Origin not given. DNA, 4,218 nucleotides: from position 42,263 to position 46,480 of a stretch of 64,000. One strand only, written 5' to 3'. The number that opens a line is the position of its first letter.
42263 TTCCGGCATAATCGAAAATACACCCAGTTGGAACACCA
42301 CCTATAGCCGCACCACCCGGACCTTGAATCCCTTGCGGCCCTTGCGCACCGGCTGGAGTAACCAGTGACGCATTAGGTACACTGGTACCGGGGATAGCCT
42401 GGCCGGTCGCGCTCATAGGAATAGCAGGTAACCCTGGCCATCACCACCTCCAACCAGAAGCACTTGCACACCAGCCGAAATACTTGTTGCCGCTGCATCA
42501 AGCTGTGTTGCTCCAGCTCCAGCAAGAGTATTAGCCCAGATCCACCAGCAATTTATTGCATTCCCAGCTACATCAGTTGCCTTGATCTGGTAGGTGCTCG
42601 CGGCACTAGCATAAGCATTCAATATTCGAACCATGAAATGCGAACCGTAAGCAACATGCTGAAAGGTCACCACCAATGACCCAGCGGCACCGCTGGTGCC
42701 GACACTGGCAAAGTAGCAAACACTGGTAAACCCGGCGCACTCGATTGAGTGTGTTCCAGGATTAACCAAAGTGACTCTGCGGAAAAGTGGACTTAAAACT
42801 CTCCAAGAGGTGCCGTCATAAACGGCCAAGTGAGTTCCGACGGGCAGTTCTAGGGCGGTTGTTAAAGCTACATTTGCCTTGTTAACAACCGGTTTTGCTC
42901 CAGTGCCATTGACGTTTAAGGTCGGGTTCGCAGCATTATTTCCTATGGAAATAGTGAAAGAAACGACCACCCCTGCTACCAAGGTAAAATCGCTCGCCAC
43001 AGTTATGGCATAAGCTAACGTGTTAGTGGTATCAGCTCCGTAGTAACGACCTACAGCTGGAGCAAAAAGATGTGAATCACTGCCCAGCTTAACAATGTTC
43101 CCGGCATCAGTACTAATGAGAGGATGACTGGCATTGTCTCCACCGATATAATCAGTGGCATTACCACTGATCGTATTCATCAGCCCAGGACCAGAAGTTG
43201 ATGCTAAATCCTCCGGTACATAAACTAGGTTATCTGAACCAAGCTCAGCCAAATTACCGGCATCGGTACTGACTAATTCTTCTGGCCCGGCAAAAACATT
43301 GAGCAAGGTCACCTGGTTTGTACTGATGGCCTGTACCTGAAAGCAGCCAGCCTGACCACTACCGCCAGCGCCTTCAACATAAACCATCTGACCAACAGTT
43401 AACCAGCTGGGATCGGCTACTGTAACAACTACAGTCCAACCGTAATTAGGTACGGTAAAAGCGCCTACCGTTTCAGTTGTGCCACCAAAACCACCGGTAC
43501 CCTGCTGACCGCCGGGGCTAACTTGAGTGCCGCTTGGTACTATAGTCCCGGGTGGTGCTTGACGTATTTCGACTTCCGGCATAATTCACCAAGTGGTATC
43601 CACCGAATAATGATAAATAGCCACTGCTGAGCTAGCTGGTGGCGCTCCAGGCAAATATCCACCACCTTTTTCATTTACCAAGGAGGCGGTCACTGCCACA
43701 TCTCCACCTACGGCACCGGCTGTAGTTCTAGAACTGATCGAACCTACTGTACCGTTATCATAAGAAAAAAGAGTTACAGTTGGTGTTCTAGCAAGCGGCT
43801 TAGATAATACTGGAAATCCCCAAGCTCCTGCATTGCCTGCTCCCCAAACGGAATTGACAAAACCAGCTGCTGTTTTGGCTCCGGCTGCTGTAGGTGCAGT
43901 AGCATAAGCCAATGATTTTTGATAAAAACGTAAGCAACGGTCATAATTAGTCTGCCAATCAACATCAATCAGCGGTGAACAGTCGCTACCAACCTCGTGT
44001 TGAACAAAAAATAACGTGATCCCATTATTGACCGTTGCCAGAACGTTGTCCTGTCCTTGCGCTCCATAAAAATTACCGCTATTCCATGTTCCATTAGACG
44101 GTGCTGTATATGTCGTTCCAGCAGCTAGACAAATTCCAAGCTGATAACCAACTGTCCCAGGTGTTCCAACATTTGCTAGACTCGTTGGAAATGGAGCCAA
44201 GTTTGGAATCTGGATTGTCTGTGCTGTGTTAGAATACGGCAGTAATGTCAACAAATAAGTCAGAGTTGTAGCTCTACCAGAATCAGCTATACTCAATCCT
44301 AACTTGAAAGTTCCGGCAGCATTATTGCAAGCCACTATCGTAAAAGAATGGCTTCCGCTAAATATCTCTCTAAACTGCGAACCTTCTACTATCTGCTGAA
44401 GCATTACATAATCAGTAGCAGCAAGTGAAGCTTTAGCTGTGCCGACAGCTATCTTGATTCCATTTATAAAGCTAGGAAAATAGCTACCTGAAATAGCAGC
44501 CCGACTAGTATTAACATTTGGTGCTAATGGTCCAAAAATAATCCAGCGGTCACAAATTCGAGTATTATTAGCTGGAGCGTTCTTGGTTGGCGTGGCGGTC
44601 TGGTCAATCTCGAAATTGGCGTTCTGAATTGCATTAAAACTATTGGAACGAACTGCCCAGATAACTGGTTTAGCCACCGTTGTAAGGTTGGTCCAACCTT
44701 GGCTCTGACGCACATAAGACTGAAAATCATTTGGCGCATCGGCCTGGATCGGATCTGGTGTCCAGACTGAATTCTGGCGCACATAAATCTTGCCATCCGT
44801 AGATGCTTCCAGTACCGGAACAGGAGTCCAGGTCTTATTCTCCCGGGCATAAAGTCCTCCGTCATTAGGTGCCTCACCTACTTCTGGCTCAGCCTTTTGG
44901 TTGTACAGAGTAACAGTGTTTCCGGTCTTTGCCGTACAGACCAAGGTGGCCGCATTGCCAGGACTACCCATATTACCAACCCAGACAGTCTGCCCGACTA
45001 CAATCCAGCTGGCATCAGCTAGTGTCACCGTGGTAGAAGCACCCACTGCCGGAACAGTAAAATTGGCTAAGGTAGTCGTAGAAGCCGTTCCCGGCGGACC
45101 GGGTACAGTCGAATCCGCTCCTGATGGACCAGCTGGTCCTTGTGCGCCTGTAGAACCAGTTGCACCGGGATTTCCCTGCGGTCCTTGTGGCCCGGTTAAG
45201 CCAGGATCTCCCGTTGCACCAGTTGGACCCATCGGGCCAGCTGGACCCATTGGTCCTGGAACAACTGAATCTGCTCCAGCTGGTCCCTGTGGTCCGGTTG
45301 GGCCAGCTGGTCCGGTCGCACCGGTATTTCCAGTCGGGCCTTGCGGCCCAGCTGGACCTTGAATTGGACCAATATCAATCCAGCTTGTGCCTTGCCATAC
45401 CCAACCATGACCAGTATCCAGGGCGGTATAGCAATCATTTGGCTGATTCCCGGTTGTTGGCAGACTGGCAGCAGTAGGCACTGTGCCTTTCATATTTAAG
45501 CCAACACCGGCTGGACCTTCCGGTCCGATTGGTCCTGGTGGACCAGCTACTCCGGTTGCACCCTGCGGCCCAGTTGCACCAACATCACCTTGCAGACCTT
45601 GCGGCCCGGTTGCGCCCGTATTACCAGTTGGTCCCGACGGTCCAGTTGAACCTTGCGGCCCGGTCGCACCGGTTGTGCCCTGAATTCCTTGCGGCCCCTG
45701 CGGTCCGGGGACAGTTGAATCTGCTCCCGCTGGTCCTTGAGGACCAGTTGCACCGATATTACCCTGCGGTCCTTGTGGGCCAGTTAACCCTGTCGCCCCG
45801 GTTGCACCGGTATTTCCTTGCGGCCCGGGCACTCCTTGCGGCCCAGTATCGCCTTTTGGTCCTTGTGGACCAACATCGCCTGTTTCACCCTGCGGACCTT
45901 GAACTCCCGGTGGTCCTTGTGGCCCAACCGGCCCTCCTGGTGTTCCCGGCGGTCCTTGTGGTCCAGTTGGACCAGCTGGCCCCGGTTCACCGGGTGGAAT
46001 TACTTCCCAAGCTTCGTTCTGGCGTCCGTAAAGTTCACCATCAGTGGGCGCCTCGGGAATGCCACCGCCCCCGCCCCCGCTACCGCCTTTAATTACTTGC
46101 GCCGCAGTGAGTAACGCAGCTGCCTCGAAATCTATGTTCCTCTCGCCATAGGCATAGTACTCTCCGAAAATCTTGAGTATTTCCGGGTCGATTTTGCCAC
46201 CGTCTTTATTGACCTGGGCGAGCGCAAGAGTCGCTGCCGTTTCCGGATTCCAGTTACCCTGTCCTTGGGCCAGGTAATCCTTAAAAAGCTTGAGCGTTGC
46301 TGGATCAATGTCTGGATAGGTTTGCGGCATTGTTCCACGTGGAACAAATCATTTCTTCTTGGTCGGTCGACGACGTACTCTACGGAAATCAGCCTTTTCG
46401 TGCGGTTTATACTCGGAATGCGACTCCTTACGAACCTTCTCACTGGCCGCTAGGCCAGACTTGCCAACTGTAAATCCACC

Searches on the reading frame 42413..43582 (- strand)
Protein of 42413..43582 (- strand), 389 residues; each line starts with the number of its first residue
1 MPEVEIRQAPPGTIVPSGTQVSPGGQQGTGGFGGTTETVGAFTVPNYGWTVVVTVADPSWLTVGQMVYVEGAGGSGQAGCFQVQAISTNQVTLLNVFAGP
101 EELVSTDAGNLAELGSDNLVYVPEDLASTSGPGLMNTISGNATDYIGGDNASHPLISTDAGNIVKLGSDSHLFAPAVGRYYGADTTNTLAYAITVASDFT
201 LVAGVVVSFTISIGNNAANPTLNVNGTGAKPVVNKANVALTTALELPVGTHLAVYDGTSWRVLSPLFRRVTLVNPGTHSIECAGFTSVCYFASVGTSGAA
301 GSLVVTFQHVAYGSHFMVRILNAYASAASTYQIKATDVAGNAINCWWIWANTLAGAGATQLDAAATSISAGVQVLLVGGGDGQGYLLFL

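Call 5: search_protein_families(library=pfam, proteins=[window:42413-43582:-], max_evalue=0.01)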
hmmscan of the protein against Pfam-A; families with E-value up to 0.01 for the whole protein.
window:42413-43582:- (389 aa): 0 families

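Call 6: search_protein_families(library=phrogs, proteins=[window:42413-43582:-], max_evalue=0.001)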
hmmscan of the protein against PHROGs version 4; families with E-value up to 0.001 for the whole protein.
window:42413-43582:- (389 aa): 0 families

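Call 31: find_homologous_proteins(query=window:42413-43582:-, max_evalue=0.00001)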
Query window:42413-43582:- (389 aa): 27 proteins with E <= 0.00001 among 8000 candidates.
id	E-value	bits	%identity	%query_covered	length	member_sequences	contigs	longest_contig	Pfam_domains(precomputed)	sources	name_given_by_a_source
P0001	4.7e-250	847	100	100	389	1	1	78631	-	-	-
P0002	7.0e-56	208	40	94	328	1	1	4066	-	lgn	-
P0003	1.2e-52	198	42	95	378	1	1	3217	-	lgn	-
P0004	3.3e-45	173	39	94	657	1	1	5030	PF07484.18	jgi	jgi:microcystin-dependent protein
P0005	2.1e-43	167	38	83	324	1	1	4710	-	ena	-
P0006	5.2e-43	166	42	74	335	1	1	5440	-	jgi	jgi:hypothetical protein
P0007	8.3e-41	159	40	75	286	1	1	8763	-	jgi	jgi:hypothetical protein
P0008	2.1e-36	144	40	70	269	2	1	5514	-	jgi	jgi:hypothetical protein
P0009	8.4e-35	139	54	38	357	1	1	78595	PF07484.18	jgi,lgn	-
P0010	8.8e-35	139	43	57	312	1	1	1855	PF01391.24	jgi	jgi:Collagen triple helix repeat (20 copies)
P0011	7.0e-32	129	38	65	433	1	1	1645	PF07484.18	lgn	-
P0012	1.4e-28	118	45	34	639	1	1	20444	PF21722.5,PF01391.24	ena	-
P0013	4.2e-27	114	37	53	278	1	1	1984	-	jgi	jgi:hypothetical protein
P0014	1.0e-25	109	39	62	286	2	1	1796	-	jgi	-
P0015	3.0e-19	88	45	38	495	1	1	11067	-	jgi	jgi:hypothetical protein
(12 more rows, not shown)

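Call 41: predict_structure(alignment_id=A2)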
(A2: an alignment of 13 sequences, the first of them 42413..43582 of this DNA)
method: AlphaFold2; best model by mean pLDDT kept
length: 389 residues; sequences in the alignment: 13
mean_pLDDT: 68.4   pTM: 0.53
mean pLDDT of the five models: 68.4, 68.2, 65.6, 63.5, 61.6
residues with pLDDT >= 90: 83; 70-90: 138; 50-70: 45; < 50: 123
segments of 3 or more residues with pLDDT < 50: 1-35, 99-184
pLDDT, mean of each block of 10 residues (from residue 1): 39 33 35 49 80 86 82 61 93 74 41 38 33 40 42 38 37 37 51 68 80 74 82 88 82 88 89 91 92 76 92 92 88 93 85 64 85 91 85
secondary structure, 60 per line:
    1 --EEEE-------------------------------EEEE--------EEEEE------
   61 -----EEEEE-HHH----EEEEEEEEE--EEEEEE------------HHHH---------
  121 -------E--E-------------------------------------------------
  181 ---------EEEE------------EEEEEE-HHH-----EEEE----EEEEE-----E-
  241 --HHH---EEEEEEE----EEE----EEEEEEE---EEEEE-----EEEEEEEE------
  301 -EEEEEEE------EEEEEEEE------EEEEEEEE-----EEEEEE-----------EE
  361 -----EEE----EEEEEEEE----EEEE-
elements in order: E3-6 E38-41 E50-54 E66-70 E79-87 E90-95 H108-111 E190-193 E206-211 E221-224 E229-233 E249-255 E260-262 E267-273 E277-281 E287-294 E302-308 E315-322 E329-336 E342-347 E366-368 E373-380 E385-388
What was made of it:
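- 42413..43582 (-): 389-aa fibre. Order of modules: ANCH1 (43475-43582), beta module (43253-43474), STDAGN-LINK-STDAGN joints (43055-43273), head B (42416-43054). In the AF2 model the beta module and head B are confident (call 41).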

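Call 47: fold_search(model_id=the predicted structure, library=pdb)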
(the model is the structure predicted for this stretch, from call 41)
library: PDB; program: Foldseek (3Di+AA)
matches with E <= 10: 350; with E <= 0.001: 2
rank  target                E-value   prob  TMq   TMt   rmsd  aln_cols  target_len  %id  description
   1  24qj                  2.7e-04  0.80  0.15  0.13  22.1       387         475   12  Crystal structure of a tailspike depolymerase (Solidus_gp83) from Acinetobacter phage Solidus (released 2026-03-25)
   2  6o38_C                5.0e-04  1.00  0.19  0.15  10.1       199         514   14  Structure of a chaperone-substrate complex (released 2019-07-24)
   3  9b45_2                9.4e-03  1.00  0.18  0.21   5.9       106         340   32  Pseudomonas phage Pa193 baseplate complex and tail fiber (released 2024-10-16)
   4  9f4b_FA               1.8e-02  0.96  0.16  0.11   7.5       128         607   12  Pre-assembled baseplate cup of Klebsiella phage KP1 variant vB_Kpn_Lilla1 (released 2025-05-14)
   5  3t9w                  2.2e-01  0.07  0.12  0.16  18.0       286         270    8  Small laccase from Amycolatopsis sp. ATCC 39116 (released 2012-08-29)
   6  9fp0_A                2.5e-01  0.97  0.15  0.08   4.2        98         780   13  Cryo-EM structure of the 'crown'less Bcs macrocomplex for E. coli cellulose secretion in non-saturating c-di-GMP (loca (released 2024-10-16)
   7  6y4a_AAA              2.6e-01  0.06  0.11  0.15  17.6       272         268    8  Crystal structure of the M295I variant of Ssl1 (released 2021-09-01)
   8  9fnn_A                2.8e-01  0.94  0.13  0.07   4.2       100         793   14  Cryo-EM structure of the c-di-GMP-saturated 'crown'less Bcs macrocomplex for cellulose secretion in E. coli (released 2024-10-16)
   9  4odl_A                4.6e-01  0.16  0.09  0.22  18.5       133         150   12  Structure of SlyD from Thermus thermophilus in complex with S2 peptide (released 2015-01-14)
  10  9b8v_E                5.1e-01  0.89  0.14  0.07   3.9        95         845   15  AlphaFold2 informed cryo-EM model of the E. coli cellulose synthase BcsAG3B6 complex (released 2025-02-19)
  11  9fmv_A                5.4e-01  0.90  0.15  0.08   3.9        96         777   14  Cryo-EM structure of the c-di-GMP-free synthase:pEtN transferase complex (BcsA-Bct-G3) from the E. coli cellulose secr (released 2024-10-16)
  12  4uan_A                5.7e-01  0.04  0.11  0.14  17.4       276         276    6  Structure of the Ssl1 laccase mutant H99Q with depleted type-2 copper ion (released 2015-08-26)
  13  6y4a_CCC              6.0e-01  0.04  0.11  0.14  17.2       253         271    8  Crystal structure of the M295I variant of Ssl1 (released 2021-09-01)
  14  9n71_A                6.4e-01  0.97  0.11  0.15   1.3        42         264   28  Tail tube structure of Acinetobacter baumannii phage Mystique (released 2025-03-19)
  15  4odo_C                6.4e-01  0.82  0.11  0.25   3.2        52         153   23  Structure of SlyD from Thermus thermophilus in complex with FK506 (released 2015-01-14)
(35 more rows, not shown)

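Call 53: find_encoding_contigs(protein=P0009, flank=10000, max_places=2)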
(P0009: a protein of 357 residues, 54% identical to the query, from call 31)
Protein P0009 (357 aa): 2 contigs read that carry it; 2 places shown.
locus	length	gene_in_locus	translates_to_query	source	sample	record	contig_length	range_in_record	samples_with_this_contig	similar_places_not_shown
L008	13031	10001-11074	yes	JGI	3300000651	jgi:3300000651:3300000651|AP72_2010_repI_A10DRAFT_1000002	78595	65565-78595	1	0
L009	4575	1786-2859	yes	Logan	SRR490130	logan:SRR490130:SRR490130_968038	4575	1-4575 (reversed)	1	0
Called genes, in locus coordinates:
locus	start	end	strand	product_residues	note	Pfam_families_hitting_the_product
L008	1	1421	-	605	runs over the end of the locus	-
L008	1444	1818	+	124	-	-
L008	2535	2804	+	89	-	-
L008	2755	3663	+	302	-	PF10926:DUF2800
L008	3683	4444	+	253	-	-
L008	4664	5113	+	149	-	-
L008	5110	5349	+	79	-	-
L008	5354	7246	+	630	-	PF00476:DNA_pol_A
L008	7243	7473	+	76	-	-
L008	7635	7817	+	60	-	-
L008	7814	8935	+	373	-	PF01391:Collagen (faint)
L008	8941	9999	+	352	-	-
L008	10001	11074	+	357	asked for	PF07484:Collar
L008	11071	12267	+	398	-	-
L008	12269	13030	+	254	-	?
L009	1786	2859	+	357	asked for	PF07484:Collar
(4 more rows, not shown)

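Call 54: fold_search(model_id=the predicted structure, library=viral)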
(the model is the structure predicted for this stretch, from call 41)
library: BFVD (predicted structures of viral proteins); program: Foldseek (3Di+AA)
matches with E <= 10: 372; with E <= 0.001: 33
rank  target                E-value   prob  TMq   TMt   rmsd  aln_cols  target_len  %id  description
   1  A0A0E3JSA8            6.1e-10  1.00  0.22  0.19   9.4       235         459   15  (no name in the UniProt tables at hand)
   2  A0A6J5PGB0            3.1e-08  1.00  0.25  0.24  12.9       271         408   20  Coiled stalk of trimeric autotransporter adhesin [uncultured Caudovirales phage]
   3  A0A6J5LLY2            2.0e-07  1.00  0.21  0.16  14.8       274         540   18  Uncharacterized protein [uncultured Caudovirales phage]
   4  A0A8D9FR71            4.5e-07  1.00  0.19  0.10  56.6       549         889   15  Triple helix repeat-containing collagen [uncultured marine phage]
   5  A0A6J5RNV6            9.8e-07  1.00  0.20  0.18  23.2       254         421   14  Tail fiber protein [uncultured Caudovirales phage]
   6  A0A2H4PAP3            2.7e-06  1.00  0.20  0.07  27.4       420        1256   15  (no name in the UniProt tables at hand)
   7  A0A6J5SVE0            3.0e-06  1.00  0.20  0.14  15.7       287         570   16  Uncharacterized protein [uncultured Caudovirales phage]
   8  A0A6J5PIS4            6.8e-06  1.00  0.20  0.10  20.0       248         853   15  Glycine-rich domain-containing protein [uncultured Caudovirales phage]
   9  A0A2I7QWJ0            2.4e-05  1.00  0.22  0.09  10.8       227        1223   15  (no name in the UniProt tables at hand)
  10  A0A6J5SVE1            3.6e-05  1.00  0.21  0.15  19.6       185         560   22  Uncharacterized protein (Fragment) [uncultured Caudovirales phage]
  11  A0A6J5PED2            4.0e-05  1.00  0.19  0.13  32.1       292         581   15  Uncharacterized protein [uncultured Caudovirales phage]
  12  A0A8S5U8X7            5.0e-05  1.00  0.19  0.24   4.0        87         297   26  Hyaluronase tail fiber protein [Myoviridae sp. ctZhz2]
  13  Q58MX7                6.3e-05  0.99  0.20  0.26  38.8       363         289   13  Uncharacterized protein [Prochlorococcus phage P-SSM2]
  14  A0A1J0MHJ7            6.6e-05  1.00  0.25  0.17   8.4       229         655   16  Long tail fiber proximal subunit [Klebsiella phage KPV15]
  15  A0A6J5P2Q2            1.2e-04  1.00  0.16  0.13   8.5       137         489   21  Uncharacterized protein [uncultured Caudovirales phage]
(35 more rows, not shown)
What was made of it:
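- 42413..43582 (-): Foldseek matches tail fibres (calls 47, 54).
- The model of the 389-aa protein matches the Mu fibre (6o38_C) and the Pa193 tail fibre (9b45_2, 32% identity) (call 47), and viral tail fibres in BFVD (call 54).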

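Call 70: search_protein_families(library=ncbifam, proteins=[window:42413-43582:-], max_evalue=0.01)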
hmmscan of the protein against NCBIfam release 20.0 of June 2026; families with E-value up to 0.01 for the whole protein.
window:42413-43582:- (389 aa): 0 families

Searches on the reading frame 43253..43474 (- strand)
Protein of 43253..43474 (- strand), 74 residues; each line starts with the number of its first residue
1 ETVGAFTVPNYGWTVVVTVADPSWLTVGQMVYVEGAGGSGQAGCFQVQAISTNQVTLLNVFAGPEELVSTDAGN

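Call 30: search_solved_structures(query=A1, max_evalue=1, show_alignments=2)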
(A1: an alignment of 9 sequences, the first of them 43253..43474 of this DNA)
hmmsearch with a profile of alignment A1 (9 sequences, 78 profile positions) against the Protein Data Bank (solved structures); distinct sequences matched with E-value up to 1: 3.
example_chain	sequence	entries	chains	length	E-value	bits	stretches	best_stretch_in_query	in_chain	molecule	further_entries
9n71_B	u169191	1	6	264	0.49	14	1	5-64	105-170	Tail tube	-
7w0j_A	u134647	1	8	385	0.76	13.4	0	26-49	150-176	Acyl-CoA dehydrogenase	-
8i4p_A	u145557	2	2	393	0.78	13.4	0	26-49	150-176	Acyl-CoA dehydrogenase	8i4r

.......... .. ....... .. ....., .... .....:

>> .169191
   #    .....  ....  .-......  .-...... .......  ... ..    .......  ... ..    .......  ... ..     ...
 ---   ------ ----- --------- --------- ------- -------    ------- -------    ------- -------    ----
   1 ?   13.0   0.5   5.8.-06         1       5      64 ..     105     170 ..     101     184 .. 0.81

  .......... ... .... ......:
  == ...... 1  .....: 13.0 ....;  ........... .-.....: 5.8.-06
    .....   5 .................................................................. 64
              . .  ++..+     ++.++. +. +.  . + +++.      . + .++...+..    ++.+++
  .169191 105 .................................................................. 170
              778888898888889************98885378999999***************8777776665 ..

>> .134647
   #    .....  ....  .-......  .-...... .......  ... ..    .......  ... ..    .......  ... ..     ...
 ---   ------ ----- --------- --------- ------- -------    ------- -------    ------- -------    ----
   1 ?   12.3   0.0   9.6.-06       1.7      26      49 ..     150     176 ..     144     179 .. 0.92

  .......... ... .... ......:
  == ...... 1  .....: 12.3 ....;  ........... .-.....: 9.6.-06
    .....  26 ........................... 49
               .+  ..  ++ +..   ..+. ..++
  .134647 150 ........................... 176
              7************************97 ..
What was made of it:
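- Tried and rejected: The PDB sequence search gave only a marginal tail-tube insertion hit at E 0.49 (call 30).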

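Call 36: search_protein_representatives(alignment_id=A1)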
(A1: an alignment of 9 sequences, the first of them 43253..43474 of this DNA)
Query: 9 sequences, 78 profile positions. Proteins with E-value up to 0.001 (for the whole library): 2710; up to 1e-10: 961; up to 1e-30: 113. The best 150 are listed.
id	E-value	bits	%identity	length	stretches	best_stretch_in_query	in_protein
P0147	2.0e-141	476.7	-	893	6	1-78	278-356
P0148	1.2e-110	378.0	-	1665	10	6-74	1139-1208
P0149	2.7e-103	354.5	-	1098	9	2-78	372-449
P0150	2.2e-94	326.0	-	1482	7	2-78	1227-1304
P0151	1.0e-92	320.6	-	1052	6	2-78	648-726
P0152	2.8e-92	319.3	-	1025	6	1-77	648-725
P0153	6.5e-90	311.7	-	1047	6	1-70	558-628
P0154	7.9e-89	308.2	-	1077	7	2-75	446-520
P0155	2.3e-87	303.5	-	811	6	3-75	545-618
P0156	3.0e-87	303.1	-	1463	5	3-77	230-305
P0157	5.9e-87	302.2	-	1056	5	2-78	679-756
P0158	1.8e-84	294.2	-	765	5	2-77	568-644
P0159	9.1e-84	292.0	-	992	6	1-76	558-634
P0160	9.9e-83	288.6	-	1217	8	8-74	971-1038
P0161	1.2e-80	281.9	-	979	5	4-78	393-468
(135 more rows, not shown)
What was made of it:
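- Checked: A profile of the nine copies finds 2,710 cluster representatives in 1.84 billion proteins (call 36).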

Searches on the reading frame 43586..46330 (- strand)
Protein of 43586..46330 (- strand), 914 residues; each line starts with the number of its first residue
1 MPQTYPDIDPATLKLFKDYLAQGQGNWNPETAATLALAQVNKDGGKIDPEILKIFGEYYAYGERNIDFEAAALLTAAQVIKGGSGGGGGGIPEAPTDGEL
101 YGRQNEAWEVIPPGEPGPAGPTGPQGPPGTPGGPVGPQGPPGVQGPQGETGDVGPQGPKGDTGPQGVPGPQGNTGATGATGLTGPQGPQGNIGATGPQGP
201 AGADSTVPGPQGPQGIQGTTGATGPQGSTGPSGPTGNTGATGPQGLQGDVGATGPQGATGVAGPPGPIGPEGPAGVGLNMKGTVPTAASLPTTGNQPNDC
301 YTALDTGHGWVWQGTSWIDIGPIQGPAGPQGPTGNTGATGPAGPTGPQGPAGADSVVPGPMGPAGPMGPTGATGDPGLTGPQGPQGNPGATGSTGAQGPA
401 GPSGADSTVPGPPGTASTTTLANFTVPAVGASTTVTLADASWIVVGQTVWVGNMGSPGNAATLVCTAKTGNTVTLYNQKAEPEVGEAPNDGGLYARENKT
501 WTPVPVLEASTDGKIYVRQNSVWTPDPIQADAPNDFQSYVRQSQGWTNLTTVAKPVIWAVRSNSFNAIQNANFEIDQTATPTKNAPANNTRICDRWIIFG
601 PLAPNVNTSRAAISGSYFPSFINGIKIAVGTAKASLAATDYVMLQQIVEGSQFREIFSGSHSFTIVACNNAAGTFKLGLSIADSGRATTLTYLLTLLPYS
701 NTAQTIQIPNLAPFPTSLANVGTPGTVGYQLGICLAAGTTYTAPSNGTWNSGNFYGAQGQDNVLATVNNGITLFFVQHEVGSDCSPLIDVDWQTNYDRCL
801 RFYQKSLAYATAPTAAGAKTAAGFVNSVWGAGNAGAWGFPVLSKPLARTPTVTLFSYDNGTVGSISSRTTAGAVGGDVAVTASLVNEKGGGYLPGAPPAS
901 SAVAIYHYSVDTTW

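Call 5: search_protein_families(library=pfam, proteins=[window:43586-46330:-], max_evalue=0.01)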
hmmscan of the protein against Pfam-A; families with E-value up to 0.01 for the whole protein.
window:43586-46330:- (914 aa): 2 families
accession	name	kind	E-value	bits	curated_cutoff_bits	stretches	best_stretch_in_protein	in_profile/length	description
PF01391.23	Collagen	-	2.3e-28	98.2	27.2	4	220-274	3-57/60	Collagen triple helix repeat (20 copies)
PF07921.17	Fibritin_C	-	5.3e-06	26.9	21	0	88-110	67-89/93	Fibritin C-terminal region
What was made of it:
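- On Fibritin foldon (Pfam PF07921): 26.9 bits against a cut-off of 21 for 43586.. residues 88-110, matching profile positions 67-89 of 93 (call 5).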

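Call 6: search_protein_families(library=phrogs, proteins=[window:43586-46330:-], max_evalue=0.001)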
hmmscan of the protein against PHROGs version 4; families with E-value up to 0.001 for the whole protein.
window:43586-46330:- (914 aa): 36 families (the best 25 are shown)
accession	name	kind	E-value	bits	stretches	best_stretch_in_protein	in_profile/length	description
phrog_819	-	tail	7.6e-68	230.6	2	208-632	522-912/1024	tail protein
phrog_6320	-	tail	4.9e-49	168.8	3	323-472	120-245/745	tail fiber protein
phrog_5073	-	tail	3.1e-48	166.1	3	324-538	266-382/519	tail fiber protein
phrog_3904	-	tail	6.5e-39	135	2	230-383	586-717/1086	tail fiber protein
phrog_8745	-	tail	3.3e-37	128.5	3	324-479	1418-1585/1803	tail fiber protein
phrog_366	-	tail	1.9e-34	120.9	3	325-454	309-410/474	tail fiber protein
phrog_10972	-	tail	1.2e-25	91.8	3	133-187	163-217/343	tail fiber protein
phrog_26654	-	unknown function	1.1e-20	75.4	3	206-340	79-210/360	-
phrog_1806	-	tail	7.7e-20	72.3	3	153-275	108-230/276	collagen like minor tail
phrog_1658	-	unknown function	9.1e-20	72.4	3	210-311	44-141/239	-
phrog_38806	-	unknown function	1.9e-18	67.8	3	324-406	72-153/285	-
phrog_33894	-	unknown function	1.7e-17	64.2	1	210-340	430-555/727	-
phrog_26246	-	tail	1.8e-17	64.5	3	164-277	87-203/329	tail protein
phrog_30509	-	tail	3.1e-17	63.5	3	209-279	45-118/254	collagen like minor tail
phrog_29268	-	unknown function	3.1e-17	63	3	113-203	423-512/653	-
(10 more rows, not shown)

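Call 70: search_protein_families(library=ncbifam, proteins=[window:43586-46330:-], max_evalue=0.01)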
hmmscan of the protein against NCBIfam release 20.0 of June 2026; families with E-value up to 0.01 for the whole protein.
window:43586-46330:- (914 aa): 3 families
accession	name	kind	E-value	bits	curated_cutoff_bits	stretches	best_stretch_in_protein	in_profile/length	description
NF038329.2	gly_rich_SclB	equivalog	2e-38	132.4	325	2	113-275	119-286/442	LPXTG-anchored collagen-like adhesin Scl2/SclB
NF038330.1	adhesin_SclA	exception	1.3e-34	120.5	400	4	133-275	123-264/405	LPXTG-anchored collagen-like adhesin Scl1/SclA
NF046116.1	adhesin_Lcl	equivalog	9.7e-26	90.3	500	2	106-282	76-256/431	collagen-like adhesin Lcl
